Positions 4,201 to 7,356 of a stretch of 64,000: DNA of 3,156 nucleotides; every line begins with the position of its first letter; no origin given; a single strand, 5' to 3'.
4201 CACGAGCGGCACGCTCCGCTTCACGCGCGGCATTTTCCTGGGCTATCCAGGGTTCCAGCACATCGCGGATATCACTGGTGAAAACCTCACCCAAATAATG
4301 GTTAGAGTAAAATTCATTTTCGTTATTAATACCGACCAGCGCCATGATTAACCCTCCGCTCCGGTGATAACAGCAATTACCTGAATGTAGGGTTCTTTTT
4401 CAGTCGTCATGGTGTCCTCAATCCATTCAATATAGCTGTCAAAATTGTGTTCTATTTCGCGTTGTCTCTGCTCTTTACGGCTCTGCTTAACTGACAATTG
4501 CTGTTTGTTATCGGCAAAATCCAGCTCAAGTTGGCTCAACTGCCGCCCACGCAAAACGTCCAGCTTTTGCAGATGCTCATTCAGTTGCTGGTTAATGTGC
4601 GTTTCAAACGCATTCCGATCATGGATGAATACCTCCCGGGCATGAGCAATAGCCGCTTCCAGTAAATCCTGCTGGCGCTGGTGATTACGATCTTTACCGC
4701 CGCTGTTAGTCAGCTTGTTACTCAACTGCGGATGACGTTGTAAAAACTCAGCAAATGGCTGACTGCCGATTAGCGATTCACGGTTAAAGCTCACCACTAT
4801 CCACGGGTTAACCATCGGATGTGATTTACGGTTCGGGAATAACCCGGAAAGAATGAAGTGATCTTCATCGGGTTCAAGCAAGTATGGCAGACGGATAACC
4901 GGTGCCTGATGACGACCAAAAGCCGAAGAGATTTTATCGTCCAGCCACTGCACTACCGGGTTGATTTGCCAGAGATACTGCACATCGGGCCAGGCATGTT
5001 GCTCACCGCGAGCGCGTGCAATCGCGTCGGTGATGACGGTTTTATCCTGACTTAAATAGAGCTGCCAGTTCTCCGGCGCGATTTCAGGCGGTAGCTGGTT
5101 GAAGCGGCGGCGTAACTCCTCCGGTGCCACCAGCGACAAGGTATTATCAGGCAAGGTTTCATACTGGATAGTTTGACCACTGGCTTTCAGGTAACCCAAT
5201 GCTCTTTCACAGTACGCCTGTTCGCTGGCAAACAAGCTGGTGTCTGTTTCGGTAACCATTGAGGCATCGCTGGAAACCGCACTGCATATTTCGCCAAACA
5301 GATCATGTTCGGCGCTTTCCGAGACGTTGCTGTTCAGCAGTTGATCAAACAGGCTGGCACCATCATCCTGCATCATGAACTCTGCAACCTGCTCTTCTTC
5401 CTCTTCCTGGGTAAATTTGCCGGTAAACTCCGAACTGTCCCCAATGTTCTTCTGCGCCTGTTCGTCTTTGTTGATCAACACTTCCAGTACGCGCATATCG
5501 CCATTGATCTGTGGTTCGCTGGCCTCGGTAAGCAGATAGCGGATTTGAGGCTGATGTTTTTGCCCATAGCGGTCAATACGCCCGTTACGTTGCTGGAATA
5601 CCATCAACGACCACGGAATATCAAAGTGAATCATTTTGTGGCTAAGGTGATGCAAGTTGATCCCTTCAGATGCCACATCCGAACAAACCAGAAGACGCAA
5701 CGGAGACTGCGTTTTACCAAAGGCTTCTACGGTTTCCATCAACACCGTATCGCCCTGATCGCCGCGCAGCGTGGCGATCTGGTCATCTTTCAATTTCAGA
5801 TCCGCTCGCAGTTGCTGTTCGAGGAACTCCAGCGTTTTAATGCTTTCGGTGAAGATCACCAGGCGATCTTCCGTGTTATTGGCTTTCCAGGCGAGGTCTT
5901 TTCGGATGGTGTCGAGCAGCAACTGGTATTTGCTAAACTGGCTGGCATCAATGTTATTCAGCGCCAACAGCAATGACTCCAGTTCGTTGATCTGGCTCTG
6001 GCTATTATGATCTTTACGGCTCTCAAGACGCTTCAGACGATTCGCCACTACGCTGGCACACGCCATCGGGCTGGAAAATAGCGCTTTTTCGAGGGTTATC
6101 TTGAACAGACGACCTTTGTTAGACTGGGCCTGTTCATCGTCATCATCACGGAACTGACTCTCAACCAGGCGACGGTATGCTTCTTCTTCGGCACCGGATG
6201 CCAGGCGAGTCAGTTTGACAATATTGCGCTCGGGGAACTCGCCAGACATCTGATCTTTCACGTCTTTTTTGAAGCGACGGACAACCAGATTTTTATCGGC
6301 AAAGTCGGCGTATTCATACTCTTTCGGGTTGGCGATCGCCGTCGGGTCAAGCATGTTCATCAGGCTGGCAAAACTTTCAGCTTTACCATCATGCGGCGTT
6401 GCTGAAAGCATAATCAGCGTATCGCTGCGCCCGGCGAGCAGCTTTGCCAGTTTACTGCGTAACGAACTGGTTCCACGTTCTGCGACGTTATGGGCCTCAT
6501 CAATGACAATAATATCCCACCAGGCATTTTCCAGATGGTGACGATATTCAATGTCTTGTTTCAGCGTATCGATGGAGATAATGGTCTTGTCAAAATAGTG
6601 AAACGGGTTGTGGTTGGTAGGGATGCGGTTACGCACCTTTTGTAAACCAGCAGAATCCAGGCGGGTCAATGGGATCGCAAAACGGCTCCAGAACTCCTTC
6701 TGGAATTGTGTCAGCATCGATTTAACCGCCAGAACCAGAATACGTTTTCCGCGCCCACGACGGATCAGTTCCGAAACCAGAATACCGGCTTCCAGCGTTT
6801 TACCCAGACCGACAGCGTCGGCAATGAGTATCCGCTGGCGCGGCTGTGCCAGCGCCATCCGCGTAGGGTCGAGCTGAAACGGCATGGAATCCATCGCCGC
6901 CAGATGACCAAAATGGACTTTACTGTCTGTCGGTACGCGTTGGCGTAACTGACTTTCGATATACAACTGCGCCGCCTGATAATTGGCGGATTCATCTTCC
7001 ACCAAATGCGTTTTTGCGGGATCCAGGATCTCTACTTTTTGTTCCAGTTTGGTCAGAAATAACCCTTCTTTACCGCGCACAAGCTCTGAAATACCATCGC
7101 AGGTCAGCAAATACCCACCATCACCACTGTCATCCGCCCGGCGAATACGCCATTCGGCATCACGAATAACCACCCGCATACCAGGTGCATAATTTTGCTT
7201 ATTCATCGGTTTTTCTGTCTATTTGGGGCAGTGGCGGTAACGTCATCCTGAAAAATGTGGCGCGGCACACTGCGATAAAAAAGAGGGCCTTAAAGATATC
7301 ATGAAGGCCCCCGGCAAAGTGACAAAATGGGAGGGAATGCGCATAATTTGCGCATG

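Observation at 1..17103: DruH/DruE-like pair lying directly upstream of an SNF2 helicase and a large PglX-type adenine methyltransferase: hybrid Druantia/DISARM-like arrangement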

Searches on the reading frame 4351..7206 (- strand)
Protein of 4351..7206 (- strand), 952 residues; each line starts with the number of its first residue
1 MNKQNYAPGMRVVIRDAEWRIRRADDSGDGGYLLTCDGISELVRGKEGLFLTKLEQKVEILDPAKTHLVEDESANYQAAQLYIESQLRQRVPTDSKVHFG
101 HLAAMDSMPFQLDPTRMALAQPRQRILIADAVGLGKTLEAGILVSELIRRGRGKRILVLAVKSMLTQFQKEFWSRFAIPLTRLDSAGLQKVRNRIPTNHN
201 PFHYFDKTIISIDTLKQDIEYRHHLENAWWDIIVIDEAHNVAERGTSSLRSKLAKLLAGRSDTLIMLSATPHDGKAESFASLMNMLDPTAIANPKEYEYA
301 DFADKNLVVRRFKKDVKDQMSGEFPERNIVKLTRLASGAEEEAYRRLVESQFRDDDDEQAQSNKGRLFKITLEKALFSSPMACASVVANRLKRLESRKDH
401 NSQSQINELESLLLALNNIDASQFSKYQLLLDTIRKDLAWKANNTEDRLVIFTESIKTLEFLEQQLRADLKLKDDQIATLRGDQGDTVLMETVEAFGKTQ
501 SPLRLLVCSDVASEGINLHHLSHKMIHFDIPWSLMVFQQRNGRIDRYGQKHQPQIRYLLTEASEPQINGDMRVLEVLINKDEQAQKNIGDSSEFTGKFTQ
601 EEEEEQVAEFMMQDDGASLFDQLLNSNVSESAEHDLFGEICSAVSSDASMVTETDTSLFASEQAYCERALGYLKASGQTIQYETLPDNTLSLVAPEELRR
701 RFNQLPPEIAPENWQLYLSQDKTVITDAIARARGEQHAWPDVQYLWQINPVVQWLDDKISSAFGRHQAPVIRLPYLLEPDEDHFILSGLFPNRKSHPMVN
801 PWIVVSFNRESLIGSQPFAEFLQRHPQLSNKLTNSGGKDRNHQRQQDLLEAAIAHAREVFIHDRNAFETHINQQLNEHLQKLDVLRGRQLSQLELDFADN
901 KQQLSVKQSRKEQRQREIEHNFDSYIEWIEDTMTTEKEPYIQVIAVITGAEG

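Call 4: search_protein_families(proteins=[window:4351-7206:-], library=padloc, max_evalue=0.001)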
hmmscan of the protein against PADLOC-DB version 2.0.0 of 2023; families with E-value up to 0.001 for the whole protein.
window:4351-7206:- (952 aa): 32 families (the best 25 are shown)
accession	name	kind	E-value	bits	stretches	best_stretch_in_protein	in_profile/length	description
PDLC02621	DrmD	-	1.4e-99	332.7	2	108-407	123-438/1040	DrmD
PDLC02572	DrmA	-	1.3e-67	226.6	2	110-409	122-437/1043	DrmA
PDLC02504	BrxHI|BrxHII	-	9.4e-60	200.6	2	108-396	111-400/971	BrxHII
PDLC02633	DrmD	-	2e-54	182.8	2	109-401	128-434/839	DrmD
PDLC02500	BrxHI|BrxHII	-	2.4e-53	179.9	2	105-403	89-407/933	BrxHI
PDLC02632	DrmD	-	9.8e-53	177.6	2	110-407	127-438/662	DrmD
PDLC00659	HmaA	-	2.9e-50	169.1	2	100-402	98-406/1176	SNF2 helicase / DEAD-box helicase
PDLC02840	DpdE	-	8e-41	138.3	3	375-566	480-673/1091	DpdE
PDLC02853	DpdE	-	3.9e-40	135.6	2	104-292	95-289/985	DpdE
PDLC02843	DpdE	-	2.9e-37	126.1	2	10-290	61-316/1091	DpdE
PDLC02619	DrmD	-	5.7e-36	122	2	86-402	12-335/872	DrmD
PDLC02623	DrmD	-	1.2e-35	120.6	2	103-303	98-311/1040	DrmD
PDLC02620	DrmD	-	2.4e-35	119.8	2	108-394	101-392/1060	DrmD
PDLC02625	DrmD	-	7.6e-34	115.3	2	425-594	246-416/792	DrmD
PDLC02624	DrmD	-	2.8e-33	113.4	2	144-394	2-266/652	DrmD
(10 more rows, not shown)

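Call 31: profile_search(protein=window:4351-7206:-)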
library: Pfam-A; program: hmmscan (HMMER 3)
A. the first sequence (952 residues): domains with independent E <= 10: 7; with E <= 0.001: 4
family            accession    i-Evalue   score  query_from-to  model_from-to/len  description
SNF2-rel_dom      PF00176.29    1.7e-15    57.4     126-298        20-190/290  SNF2-related domain
Helicase_C        PF00271.37    7.1e-13    49.2     432-548         8-110/110  Helicase conserved C-terminal domain
ResIII            PF04851.21    8.8e-11    42.4     119-272        19-163/164  Type III restriction enzyme, res subunit
DEAD              PF00270.35    6.1e-09    36.3     123-272        14-161/167  DEAD/DEAH box helicase
Helicase_C_2      PF13307.12     0.0074    16.8     443-533         6-96/170  Helicase C-terminal domain
AAA_34            PF13872.12       0.12    11.7     112-167        59-104/306  P-loop containing NTP hydrolase pore-1
DEAD_2            PF06733.21       0.72     9.9     231-253       145-167/172  DEAD_2

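Call 35: find_homologous_proteins(query=window:4351-7206:-, max_evalue=1e-50)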
Query window:4351-7206:- (952 aa): 7994 proteins with E <= 1e-50 among 8000 candidates; the best 120 are listed.
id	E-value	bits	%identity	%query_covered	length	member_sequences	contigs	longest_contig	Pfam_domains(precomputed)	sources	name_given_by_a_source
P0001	0.0e+0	1886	88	100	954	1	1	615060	PF00270.36,PF00176.30,PF00271.38,PF04851.22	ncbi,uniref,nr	ncbi:SNF2 family DNA or RNA helicase [Serratia sp. PL17]|uniref:DEAD/DEAH box helicase n=1 Tax=Serra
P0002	0.0e+0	1886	88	100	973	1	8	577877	PF00270.36,PF00176.30,PF00271.38,PF04851.22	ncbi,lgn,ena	-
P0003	0.0e+0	1883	88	100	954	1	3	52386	PF00270.36,PF00176.30,PF00271.38,PF04851.22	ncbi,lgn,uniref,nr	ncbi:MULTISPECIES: DEAD/DEAH box helicase [unclassified Raoultella]|uniref:DEAD/DEAH box helicase n=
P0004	0.0e+0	1882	88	100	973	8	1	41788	PF00270.36,PF00176.30,PF00271.38,PF04851.22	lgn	-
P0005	0.0e+0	1881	88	100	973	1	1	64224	PF00270.36,PF00176.30,PF00271.38,PF04851.22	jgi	-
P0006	0.0e+0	1881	88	100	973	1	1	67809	PF00270.36,PF00176.30,PF00271.38,PF04851.22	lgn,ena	-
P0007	0.0e+0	1879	88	100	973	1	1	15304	PF00270.36,PF00176.30,PF00271.38,PF04851.22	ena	-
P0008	0.0e+0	1879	88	100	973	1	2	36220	PF00270.36,PF00176.30,PF00271.38,PF04851.22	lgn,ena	-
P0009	0.0e+0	1879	87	100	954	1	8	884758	PF00270.36,PF00176.30,PF00271.38,PF04851.22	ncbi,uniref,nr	ncbi:DEAD/DEAH box helicase [Yersinia proxima]|uniref:DEAD/DEAH box helicase n=1 Tax=Yersinia proxim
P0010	0.0e+0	1879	87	100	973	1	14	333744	PF00270.36,PF00176.30,PF00271.38,PF04851.22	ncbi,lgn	-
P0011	0.0e+0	1879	88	100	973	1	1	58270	PF00270.36,PF00176.30,PF00271.38,PF04851.22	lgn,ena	-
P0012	0.0e+0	1879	88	100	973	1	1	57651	PF00270.36,PF00176.30,PF00271.38,PF04851.22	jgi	-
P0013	0.0e+0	1878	88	100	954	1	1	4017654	PF00270.36,PF00176.30,PF00271.38,PF04851.22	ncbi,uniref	ncbi:DEAD/DEAH box helicase [Pantoea agglomerans]|uniref:DEAD/DEAH box helicase n=1 Tax=Enterobacter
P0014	0.0e+0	1878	87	100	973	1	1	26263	PF00270.36,PF00176.30,PF00271.38,PF04851.22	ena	-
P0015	0.0e+0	1877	87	100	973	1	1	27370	PF00270.36,PF00176.30,PF00271.38,PF04851.22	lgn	-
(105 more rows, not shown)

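Call 37: find_related_loci(query=A1, collection=genome_contigs, flank=10000)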
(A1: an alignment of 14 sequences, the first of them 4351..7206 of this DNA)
Query A1 (952 aa) in genome_contigs; peptide patterns used: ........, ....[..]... (x = any residue, [..] = any of these).
586 stretches matched a pattern; 508 encode a relative of the query (tblastn E <= 1e-3); the best 80 are kept; 80 distinct loci.
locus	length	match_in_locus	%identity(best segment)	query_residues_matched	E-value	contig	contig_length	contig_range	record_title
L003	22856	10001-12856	100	1-952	0e+0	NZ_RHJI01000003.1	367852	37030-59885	Escherichia sp. E1V33 1V33_3_consensus, whole genome shotgun sequence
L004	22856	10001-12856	94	1-952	0e+0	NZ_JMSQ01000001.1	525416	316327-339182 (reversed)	Siccibacter colletis strain 1383 contig001, whole genome shotgun sequence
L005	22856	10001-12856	95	1-952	0e+0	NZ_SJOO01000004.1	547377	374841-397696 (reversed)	Enterobacter wuhouensis strain WCHEW120002 4, whole genome shotgun sequence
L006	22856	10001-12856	94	1-952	0e+0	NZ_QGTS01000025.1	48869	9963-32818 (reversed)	Mangrovibacter plantisponsor strain DSM 19579 Ga0244534_125, whole genome shotgun sequence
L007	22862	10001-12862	88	1-952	0e+0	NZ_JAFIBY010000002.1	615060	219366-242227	Serratia sp. PL17 Ga0418748_02, whole genome shotgun sequence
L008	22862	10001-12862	88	1-952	0e+0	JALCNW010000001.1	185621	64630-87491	MAG: Enterobacter sp. isolate UW_MP_ENTER5_1 Ga0455787_00057, whole genome shotgun sequence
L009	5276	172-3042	85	1-952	0e+0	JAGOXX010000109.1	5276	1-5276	MAG: Aeromonadaceae bacterium isolate Gw_Inlet_bin_31 Gw_Inlet_35760_length_5276_cov_19.892795, whole genome shotgun seq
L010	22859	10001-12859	79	1-952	0e+0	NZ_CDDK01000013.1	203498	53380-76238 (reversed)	Aeromonas veronii bv. veronii strain CECT 4257, whole genome shotgun sequence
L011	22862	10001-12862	87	1-952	0e+0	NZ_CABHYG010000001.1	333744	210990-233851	Yersinia proxima strain IP37424, whole genome shotgun sequence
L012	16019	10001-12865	66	5-952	0e+0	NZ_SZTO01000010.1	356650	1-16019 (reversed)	Vibrio sp. 05-20-BW147 Vibrio_sp_05-20-BW147_contig_010, whole genome shotgun sequence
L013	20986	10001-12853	66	5-952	0e+0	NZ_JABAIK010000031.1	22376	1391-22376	Vibrio agarilyticus strain SM6 Scaffold31, whole genome shotgun sequence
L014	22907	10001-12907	60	4-952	0e+0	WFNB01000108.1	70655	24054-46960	MAG: Gammaproteobacteria bacterium isolate S010_5 k151_61253, whole genome shotgun sequence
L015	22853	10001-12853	65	5-952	0e+0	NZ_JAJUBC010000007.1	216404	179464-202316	Enterovibrio sp. ZSDZ42 7, whole genome shotgun sequence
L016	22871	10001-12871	58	5-951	0e+0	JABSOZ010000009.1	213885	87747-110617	MAG: Colwellia sp. isolate DT_21 DT-Colwellia-5_scaffold_9, whole genome shotgun sequence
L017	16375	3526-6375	57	1-952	0e+0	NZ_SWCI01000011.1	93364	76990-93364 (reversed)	Ferrimonas sediminicola strain IMCC35001 NODE_11_length_93364_cov_220.888113, whole genome shotgun sequence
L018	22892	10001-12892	56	1-951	0e+0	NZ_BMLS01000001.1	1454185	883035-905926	Bowmanella pacifica strain CGMCC 1.7086 sequence01, whole genome shotgun sequence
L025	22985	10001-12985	52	5-948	0e+0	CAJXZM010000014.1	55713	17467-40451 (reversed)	MAG TPA_asm: uncultured Gammaproteobacteria bacterium isolate SRR3580189_bin.53_MetaBAT_v2.12.1_MAG genome assembly, con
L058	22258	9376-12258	54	2-952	0e+0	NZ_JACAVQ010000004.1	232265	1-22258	Aliidiomarina indica strain SW123 4, whole genome shotgun sequence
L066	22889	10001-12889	50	6-949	0e+0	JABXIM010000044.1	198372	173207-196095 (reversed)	MAG: Oceanospirillaceae bacterium isolate HF-Din08 c_000000013094, whole genome shotgun sequence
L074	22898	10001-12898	51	6-948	0e+0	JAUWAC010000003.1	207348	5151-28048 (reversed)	MAG: Marinobacterium sp. isolate CSMAG_1284 CSMAG_1284_k141_1204422_length_207348_cov_41.9913, whole genome shotgun sequ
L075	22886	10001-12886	51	6-952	0e+0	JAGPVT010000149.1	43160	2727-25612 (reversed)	MAG: Marinobacter sp. isolate Lab_640_Diesel_bin.10 k141_78633, whole genome shotgun sequence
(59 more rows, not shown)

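Call 43: search_protein_families(proteins=[L015:17963-20926:+, L015:21655-22209:+, L025:18248-20536:+, L025:20603-22501:+, L018:17937-22850:+, L018:8064-9053:+, L018:9124-9990:+], library=padloc, max_evalue=0.00001)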
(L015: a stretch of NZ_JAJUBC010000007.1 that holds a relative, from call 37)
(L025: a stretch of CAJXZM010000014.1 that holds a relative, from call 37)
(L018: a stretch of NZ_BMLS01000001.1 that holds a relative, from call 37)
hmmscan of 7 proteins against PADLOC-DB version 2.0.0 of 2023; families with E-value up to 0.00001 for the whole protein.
L015:17963-20926:+ (988 aa): 12 families
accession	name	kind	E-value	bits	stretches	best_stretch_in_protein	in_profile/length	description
PDLC00103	GajB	-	2.9e-12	44.3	1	914-968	515-574/612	UrvD helicase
PDLC03802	RTasHel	-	8.5e-11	39.4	0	926-970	607-651/675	DRT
PDLC00132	GajB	-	3.4e-09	33.9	0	739-780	214-255/625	UrvD helicase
PDLC00144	GajB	-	4.1e-09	33.5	0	914-969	462-519/559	UrvD helicase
PDLC00122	GajB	-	2.3e-08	31.4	1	893-979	402-481/502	UrvD helicase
PDLC01087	C3a187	-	4.2e-08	30.5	0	728-974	308-547/559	NERD+UvrD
PDLC00127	GajB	-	8.4e-08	29.2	0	914-975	500-571/594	UrvD helicase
PDLC00107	GajB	-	2.8e-07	27.5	0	738-830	214-307/587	UrvD helicase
PDLC04173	GajB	-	3.1e-07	27.7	1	924-975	422-467/471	-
PDLC00116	GajB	-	1.9e-06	24.8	0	886-969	432-517/557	UrvD helicase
PDLC00120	GajB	-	2.7e-06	24.8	0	889-973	340-434/458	UrvD helicase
PDLC00148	GajB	-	9.9e-06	22.8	0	732-806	144-215/369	UrvD helicase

L015:21655-22209:+ (185 aa): 0 families

L025:18248-20536:+ (763 aa): 7 families
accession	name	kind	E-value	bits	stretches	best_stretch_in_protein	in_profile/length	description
PDLC04151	HEC-05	-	1.4e-45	154.1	1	3-359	26-429/600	-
PDLC04709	PDC-M55C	-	5.2e-25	86.1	1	4-361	16-390/554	-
PDLC04150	HEC-05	-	7.9e-24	82.4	2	75-349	98-403/583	-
PDLC04152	HEC-05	-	1.3e-12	45.1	1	73-350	109-397/566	-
PDLC04153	HEC-05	-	4.4e-12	43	1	8-54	12-58/621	-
PDLC00645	ZorE2|ZorE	-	8.2e-11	39.5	1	677-757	291-369/375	HNH endonuclease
PDLC03877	NsnA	-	1.8e-10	38.7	1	3-206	51-192/385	-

L025:20603-22501:+ (633 aa): 15 families
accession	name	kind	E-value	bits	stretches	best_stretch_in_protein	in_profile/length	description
PDLC00640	ZorA2|ZorA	-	3.7e-205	681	1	4-631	3-588/590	MotA/ExbB/TolQ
PDLC00638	ZorA2|ZorA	-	3.3e-144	479.7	2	1-406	1-380/545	MotA/ExbB/TolQ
PDLC00636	ZorA2|ZorA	-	2.5e-90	301.6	2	25-478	18-455/461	MotA/ExbB/TolQ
PDLC00637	ZorA2|ZorA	-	6.6e-74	247.2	3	200-413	153-363/420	MotA/ExbB/TolQ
PDLC00639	ZorA2|ZorA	-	2.8e-59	199.2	2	196-450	166-413/494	MotA/ExbB/TolQ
PDLC00635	ZorA2|ZorA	-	1.4e-39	134.5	2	21-198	16-193/505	MotA/ExbB/TolQ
PDLC00597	ZorA1|ZorA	-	1e-13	48.9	1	46-413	108-389/683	MotA/ExbB/TolQ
PDLC00601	ZorA1|ZorA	-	1.4e-13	48.4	1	46-119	135-212/699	MotA/ExbB/TolQ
PDLC00598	ZorA1|ZorA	-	1.9e-12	44.4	1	50-407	132-499/663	MotA/ExbB/TolQ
PDLC00599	ZorA1|ZorA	-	9e-12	42.5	1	50-120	130-204/631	MotA/ExbB/TolQ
PDLC00648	ZorA3|ZorA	-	7.7e-09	32.8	0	444-624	313-504/692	MotA/ExbB/TolQ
PDLC00603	ZorA1|ZorA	-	8.9e-09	32.5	0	48-504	132-564/727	MotA/ExbB/TolQ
PDLC00596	ZorA1|ZorA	-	2e-08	31.4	1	44-107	156-221/583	MotA/ExbB/TolQ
PDLC00600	ZorA1|ZorA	-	3.2e-07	27.3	1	48-114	142-210/677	MotA/ExbB/TolQ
PDLC00602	ZorA1|ZorA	-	6.2e-06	23.3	1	52-428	134-488/648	MotA/ExbB/TolQ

L018:17937-22850:+ (1638 aa): 9 families
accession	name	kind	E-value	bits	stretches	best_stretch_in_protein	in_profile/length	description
PDLC03972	TmtA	-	2e-221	736.5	2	9-715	4-681/1302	-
PDLC03966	TmtA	-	2.6e-154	514.1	2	8-422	3-437/1655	-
PDLC03969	TmtA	-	8.3e-64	213.8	2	854-1537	913-1504/1563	-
PDLC03964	TmtA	-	2.7e-48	162.9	2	58-490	50-485/1538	-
PDLC03965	TmtA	-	3.6e-47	159.1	2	57-422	33-409/1370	-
PDLC03968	TmtA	-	1.5e-44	150.1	1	48-414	69-424/1486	-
PDLC03971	TmtA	-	2.6e-37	126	1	57-510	57-547/1782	-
PDLC00645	ZorE2|ZorE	-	9.7e-10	36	1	1559-1625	297-366/375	HNH endonuclease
PDLC03967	TmtA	-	6e-07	26.2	1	1422-1507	894-977/1063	-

L018:8064-9053:+ (330 aa): 0 families

L018:9124-9990:+ (289 aa): 2 families
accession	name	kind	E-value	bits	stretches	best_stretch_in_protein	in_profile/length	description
PDLC01457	WYL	-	1.3e-14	52.4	1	115-191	123-199/229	"CAS-I,CAS-II,CAS-III,CAS-IV,CAS-V,CAS-VI; associated_signaling"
PDLC01652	WYL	-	1.6e-10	39.6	1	119-249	20-114/162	"CAS-I,CAS-II,CAS-III,CAS-IV,CAS-V,CAS-VI; associated_signaling"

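Call 59: search_protein_families(proteins=[window:4351-7206:-], library=ncbifam, max_evalue=0.001)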
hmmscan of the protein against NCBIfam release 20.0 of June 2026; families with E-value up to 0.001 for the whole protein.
window:4351-7206:- (952 aa): 11 families
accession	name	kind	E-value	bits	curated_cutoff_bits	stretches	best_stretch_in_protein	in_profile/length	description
NF038317.1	DISARM_DrmD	equivalog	4.4e-104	349.7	610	2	104-405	105-420/1021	DISARM system SNF2-like helicase DrmD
NF041062.1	DpdE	equivalog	1.2e-47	162.5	500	2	14-290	59-316/1048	protein DpdE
NF003426.0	PRK04914.1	equivalog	1.3e-38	132.9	576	1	105-557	152-601/959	RNA polymerase-associated protein RapA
NF038318.1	DISARM_DrmD_b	equivalog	5.9e-35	120.6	950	3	86-400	9-326/868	DISARM system SNF2-like helicase DrmD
NF042964.1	phospholipD_antiphage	equivalog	8.9e-29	100.4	1100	2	123-287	249-426/895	phospholipase D-like domain-containing anti-phage protein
NF008394.0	PRK11192.1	equivalog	6.9e-11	41.6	507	1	444-551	245-345/441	ATP-dependent RNA helicase SrmB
NF046051.1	restrict_EcoAI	equivalog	1.2e-09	37.1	550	1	118-276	172-318/768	EcoAI/FtnUII family type I restriction enzme subunit R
NF058637.1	helic_SCO1167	equivalog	2e-09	36.1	1200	1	448-594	781-916/932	SCO1167/SCO6262 family helicase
NF002340.1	PRK01297.1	equivalog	1.1e-05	24.5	564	1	424-550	234-346/372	ATP-dependent RNA helicase RhlB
NF053631.1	RNA_helic_CshA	equivalog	3.2e-05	23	646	1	466-644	253-419/434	degradosome RNA helicase CshA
NF003419.0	PRK04837.1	equivalog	0.00012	21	588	1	444-550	254-353/424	ATP-dependent RNA helicase RhlB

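Call 69: search_solved_structures(query=window:4351-7206:-, max_evalue=1e-10)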
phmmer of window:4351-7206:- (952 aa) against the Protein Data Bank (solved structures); distinct sequences matched with E-value up to 1e-10: 5.
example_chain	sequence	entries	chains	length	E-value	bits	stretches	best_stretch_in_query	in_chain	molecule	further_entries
8so8_A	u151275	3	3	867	3.3e-29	104.7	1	108-362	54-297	RNA polymerase-associated protein RapA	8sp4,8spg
6bog_A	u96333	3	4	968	4.7e-29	104.1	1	108-362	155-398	RNA polymerase-associated protein RapA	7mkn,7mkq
7m8e_F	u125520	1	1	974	4.9e-29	104.1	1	108-362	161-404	RNA polymerase-associated protein RapA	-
4s20_K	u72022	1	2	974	8.2e-29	103.3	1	108-343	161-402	RNA polymerase-associated protein RapA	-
8t0l_F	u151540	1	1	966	3.4e-28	101.3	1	108-362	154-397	RNA polymerase-associated protein RapA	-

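Call 71: find_encoding_contigs(protein=L015:17963-20926:+, flank=10000, max_places=4)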
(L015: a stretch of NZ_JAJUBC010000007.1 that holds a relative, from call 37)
Protein L015:17963-20926:+ (988 aa): no gene with exactly this product is on record in the collection.
